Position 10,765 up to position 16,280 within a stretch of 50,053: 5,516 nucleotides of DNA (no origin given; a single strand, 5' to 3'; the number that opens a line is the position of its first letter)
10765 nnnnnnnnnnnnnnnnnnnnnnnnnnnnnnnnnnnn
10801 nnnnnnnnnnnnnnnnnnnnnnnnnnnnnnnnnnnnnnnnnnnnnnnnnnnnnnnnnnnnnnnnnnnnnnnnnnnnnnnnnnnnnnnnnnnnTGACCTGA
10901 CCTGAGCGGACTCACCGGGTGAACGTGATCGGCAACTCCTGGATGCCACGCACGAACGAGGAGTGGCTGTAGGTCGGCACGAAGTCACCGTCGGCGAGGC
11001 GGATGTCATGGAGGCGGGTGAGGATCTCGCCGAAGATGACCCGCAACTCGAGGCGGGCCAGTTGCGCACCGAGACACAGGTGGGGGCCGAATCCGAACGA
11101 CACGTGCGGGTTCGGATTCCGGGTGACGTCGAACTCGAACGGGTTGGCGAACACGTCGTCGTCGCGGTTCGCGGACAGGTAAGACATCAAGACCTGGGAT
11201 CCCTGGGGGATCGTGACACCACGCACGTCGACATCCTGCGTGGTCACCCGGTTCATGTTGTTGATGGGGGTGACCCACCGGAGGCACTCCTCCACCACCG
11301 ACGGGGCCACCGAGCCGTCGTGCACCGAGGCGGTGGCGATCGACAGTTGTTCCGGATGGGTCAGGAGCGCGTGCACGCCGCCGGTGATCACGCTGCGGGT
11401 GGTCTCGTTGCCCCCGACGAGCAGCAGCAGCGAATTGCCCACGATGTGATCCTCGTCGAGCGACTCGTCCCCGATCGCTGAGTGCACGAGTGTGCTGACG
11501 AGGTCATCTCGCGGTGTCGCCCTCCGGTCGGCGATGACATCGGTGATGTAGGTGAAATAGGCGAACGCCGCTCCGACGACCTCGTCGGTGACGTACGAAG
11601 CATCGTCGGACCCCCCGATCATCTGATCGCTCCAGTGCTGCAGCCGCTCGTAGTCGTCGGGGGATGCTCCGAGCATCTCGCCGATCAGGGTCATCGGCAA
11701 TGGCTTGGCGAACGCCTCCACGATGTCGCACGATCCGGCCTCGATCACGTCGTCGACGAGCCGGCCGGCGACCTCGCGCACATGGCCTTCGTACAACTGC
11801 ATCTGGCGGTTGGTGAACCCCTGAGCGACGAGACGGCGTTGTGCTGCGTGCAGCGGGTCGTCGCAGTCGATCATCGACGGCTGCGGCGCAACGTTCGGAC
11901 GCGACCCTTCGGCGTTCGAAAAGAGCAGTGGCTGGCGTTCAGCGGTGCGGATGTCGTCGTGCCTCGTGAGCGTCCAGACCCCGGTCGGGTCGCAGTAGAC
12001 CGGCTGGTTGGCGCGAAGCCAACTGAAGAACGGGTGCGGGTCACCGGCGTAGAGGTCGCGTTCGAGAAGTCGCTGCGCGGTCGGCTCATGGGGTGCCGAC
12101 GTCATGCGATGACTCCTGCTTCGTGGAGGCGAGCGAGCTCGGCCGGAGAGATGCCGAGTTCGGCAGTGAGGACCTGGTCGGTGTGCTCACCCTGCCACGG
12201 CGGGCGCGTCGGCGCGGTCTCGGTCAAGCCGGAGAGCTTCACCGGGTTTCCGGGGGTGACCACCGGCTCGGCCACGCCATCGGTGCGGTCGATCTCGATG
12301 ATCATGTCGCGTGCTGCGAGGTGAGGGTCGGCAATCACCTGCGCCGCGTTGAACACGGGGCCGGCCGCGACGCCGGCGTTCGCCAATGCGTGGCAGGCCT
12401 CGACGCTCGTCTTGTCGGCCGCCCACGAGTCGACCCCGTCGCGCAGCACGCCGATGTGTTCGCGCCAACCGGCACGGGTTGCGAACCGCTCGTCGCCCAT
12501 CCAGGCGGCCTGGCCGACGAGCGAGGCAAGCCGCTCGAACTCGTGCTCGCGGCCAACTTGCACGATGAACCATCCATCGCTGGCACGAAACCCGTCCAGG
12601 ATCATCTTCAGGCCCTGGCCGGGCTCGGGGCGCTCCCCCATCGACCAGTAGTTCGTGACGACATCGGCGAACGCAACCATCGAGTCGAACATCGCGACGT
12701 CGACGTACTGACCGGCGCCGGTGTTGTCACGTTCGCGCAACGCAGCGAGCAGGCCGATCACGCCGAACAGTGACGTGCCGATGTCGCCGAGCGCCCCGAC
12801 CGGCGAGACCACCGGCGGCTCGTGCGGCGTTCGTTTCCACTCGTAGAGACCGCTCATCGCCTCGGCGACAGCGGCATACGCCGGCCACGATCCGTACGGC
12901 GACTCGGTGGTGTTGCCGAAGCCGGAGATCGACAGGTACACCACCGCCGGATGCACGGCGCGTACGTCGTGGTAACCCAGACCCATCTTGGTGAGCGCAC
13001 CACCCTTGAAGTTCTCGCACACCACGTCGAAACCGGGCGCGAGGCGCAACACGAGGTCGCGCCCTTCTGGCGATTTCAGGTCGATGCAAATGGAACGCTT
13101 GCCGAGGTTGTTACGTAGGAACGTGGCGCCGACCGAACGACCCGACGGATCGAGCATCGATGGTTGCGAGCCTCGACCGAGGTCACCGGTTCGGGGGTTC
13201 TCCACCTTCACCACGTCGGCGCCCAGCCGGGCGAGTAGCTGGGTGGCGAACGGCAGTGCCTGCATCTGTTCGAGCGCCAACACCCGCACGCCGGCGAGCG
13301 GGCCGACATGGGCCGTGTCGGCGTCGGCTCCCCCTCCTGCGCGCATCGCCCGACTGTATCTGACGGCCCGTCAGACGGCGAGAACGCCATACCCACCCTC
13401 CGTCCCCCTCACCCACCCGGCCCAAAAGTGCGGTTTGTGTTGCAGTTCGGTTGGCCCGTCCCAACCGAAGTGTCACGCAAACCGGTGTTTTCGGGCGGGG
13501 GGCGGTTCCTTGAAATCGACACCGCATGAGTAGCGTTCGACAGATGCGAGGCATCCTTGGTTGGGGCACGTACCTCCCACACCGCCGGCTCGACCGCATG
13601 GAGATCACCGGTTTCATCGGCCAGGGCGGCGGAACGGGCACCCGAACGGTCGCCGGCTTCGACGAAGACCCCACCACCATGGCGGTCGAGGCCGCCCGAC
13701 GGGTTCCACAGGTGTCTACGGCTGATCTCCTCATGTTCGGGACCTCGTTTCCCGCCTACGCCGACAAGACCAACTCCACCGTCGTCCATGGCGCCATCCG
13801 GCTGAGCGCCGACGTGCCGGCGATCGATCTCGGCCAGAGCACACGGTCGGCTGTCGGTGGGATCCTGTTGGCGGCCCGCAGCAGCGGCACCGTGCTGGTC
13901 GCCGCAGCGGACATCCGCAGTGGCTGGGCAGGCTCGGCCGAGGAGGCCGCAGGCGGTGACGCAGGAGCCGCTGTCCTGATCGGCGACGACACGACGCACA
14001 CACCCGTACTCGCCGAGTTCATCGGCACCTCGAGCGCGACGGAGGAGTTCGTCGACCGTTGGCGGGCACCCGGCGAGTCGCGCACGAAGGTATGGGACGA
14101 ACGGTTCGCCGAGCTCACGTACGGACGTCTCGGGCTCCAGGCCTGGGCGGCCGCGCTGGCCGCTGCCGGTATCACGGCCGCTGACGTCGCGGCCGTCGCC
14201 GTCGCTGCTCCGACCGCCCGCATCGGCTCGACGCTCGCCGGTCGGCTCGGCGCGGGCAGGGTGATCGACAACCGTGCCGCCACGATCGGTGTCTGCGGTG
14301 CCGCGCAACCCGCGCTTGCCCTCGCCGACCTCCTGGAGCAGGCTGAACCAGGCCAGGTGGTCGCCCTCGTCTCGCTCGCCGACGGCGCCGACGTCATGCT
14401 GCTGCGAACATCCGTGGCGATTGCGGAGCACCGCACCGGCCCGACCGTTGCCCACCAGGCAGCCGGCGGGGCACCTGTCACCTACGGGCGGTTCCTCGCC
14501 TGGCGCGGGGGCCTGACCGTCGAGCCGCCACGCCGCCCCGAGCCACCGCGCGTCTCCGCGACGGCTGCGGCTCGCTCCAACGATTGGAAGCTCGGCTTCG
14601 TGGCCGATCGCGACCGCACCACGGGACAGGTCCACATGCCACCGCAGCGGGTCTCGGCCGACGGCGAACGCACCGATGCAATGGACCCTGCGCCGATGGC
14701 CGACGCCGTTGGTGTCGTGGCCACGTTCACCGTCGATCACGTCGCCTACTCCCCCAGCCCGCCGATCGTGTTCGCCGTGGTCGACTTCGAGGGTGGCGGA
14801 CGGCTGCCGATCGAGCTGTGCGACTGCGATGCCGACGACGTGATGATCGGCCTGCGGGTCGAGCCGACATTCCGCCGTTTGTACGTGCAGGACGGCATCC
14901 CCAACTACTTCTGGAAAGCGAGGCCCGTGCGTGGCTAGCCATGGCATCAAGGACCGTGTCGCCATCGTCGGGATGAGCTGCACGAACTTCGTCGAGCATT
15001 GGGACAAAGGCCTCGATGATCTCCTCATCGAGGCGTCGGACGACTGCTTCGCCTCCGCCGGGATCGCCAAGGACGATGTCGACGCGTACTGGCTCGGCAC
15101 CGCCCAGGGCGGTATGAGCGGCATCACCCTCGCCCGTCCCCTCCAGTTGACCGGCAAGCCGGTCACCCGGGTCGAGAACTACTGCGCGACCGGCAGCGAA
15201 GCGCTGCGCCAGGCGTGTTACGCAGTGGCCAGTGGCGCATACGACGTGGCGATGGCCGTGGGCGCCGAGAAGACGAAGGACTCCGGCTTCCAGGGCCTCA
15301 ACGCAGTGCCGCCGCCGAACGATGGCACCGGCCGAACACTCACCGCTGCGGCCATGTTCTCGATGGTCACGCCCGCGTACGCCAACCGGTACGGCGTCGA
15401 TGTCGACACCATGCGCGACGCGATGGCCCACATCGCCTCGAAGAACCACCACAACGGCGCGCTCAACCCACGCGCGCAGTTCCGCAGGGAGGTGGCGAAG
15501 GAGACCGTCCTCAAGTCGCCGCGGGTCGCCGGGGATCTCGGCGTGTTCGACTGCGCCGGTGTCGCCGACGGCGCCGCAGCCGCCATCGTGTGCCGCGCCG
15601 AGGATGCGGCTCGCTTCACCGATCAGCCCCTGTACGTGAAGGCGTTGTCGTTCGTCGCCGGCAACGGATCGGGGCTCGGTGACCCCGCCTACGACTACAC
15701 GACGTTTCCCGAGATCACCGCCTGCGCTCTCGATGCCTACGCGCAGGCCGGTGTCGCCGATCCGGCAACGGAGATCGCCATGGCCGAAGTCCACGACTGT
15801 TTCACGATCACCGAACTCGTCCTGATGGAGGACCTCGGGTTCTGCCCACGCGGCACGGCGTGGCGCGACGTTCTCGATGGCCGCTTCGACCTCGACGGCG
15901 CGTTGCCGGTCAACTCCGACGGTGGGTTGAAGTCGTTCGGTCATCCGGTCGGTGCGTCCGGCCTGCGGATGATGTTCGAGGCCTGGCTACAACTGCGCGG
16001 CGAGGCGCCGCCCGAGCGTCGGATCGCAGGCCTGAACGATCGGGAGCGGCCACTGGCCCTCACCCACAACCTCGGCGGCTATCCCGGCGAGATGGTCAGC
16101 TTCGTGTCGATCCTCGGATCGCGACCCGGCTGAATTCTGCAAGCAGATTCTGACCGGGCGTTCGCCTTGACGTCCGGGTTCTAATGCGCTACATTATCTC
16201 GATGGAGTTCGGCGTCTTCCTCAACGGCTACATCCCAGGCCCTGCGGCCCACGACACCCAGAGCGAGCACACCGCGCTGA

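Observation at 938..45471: Seven copies of a 17-bp palindrome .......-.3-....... define a regulon whose regulator is not in the window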

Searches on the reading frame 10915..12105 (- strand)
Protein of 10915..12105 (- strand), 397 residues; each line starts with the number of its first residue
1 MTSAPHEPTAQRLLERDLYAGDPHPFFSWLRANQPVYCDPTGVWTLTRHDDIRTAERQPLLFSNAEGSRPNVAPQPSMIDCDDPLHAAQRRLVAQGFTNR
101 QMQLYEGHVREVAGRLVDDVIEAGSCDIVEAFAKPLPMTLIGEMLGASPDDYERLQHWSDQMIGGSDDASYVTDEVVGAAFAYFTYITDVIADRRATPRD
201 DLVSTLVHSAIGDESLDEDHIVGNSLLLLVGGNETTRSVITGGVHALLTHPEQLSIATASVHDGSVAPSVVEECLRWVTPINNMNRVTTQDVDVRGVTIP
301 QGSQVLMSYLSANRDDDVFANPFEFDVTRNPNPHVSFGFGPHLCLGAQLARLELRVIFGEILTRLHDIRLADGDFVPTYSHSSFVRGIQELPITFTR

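Call 12: search_protein_families(library=pfam, proteins=[window:10915-12105:-], max_evalue=0.00001)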
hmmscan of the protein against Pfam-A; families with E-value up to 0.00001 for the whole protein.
window:10915-12105:- (397 aa): 1 family
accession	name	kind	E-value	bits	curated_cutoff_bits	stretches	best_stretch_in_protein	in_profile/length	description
PF00067.27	p450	-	6e-30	104.9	22.8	1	185-366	218-433/462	Cytochrome P450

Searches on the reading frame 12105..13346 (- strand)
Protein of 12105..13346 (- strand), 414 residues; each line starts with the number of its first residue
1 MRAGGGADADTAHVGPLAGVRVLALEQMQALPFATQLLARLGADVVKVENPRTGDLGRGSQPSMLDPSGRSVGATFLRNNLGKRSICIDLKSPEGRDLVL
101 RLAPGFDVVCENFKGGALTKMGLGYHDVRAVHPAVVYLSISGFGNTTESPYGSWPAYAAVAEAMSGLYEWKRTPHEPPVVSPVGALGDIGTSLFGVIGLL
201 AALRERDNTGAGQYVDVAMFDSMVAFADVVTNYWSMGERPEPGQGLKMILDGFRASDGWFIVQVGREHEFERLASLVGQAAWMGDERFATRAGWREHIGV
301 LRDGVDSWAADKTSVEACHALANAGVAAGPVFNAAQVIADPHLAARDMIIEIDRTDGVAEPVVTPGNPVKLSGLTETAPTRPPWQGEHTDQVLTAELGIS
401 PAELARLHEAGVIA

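Call 12: search_protein_families(library=pfam, proteins=[window:12105-13346:-], max_evalue=0.00001)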
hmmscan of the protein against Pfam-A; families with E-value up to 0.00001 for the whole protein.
window:12105-13346:- (414 aa): 1 family
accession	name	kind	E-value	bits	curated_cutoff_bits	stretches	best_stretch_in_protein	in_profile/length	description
PF02515.22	CoA_transf_3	-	1e-93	314.9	23.3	1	17-389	1-366/366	CoA-transferase family III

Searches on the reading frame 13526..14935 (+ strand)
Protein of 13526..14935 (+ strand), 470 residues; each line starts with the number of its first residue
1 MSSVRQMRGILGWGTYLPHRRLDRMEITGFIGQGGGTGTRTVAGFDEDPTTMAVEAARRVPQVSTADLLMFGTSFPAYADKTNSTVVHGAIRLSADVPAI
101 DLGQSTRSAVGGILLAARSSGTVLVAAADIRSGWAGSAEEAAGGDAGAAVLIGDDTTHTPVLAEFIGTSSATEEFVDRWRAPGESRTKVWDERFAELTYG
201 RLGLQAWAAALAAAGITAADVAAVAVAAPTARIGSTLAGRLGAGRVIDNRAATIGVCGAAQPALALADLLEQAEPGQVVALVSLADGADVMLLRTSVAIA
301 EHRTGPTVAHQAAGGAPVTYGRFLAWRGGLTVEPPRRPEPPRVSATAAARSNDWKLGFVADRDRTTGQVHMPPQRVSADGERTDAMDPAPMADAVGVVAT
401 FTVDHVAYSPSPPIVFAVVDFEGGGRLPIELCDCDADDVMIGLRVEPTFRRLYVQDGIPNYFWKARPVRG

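Call 12: search_protein_families(library=pfam, proteins=[window:13526-14935:+], max_evalue=0.00001)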
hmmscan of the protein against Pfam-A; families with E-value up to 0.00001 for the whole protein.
window:13526-14935:+ (470 aa): 1 family
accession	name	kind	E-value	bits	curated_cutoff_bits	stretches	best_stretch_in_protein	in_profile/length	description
PF01796.24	OB_ChsH2_C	-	3.4e-12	46.6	27.1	1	395-450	7-65/65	ChsH2, C-terminal OB-fold domain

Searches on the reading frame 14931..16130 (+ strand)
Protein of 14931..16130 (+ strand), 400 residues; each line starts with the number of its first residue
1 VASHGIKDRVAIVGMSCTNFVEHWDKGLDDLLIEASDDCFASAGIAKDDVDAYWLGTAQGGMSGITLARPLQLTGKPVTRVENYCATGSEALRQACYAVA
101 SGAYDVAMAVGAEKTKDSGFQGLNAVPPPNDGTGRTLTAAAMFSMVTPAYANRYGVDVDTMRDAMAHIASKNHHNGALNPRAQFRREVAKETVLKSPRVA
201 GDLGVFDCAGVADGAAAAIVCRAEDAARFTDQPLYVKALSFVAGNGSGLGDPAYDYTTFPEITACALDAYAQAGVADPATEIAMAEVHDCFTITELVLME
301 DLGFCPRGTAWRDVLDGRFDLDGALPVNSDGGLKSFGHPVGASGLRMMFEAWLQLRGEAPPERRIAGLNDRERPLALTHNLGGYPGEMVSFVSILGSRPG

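Call 12: search_protein_families(library=pfam, proteins=[window:14931-16130:+], max_evalue=0.00001)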
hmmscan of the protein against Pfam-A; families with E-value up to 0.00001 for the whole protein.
window:14931-16130:+ (400 aa): 3 families
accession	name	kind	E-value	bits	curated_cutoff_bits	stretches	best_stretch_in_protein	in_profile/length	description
PF22691.2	Thiolase_C_1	-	8.1e-34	116.9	28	1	257-387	16-136/144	Thiolase C-terminal domain-like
PF00108.29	Thiolase_N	-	2.9e-16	60.1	26.4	1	10-223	1-259/260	Thiolase, N-terminal domain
PF02803.24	Thiolase_C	-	7.6e-06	26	27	0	279-356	39-98/123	Thiolase, C-terminal domain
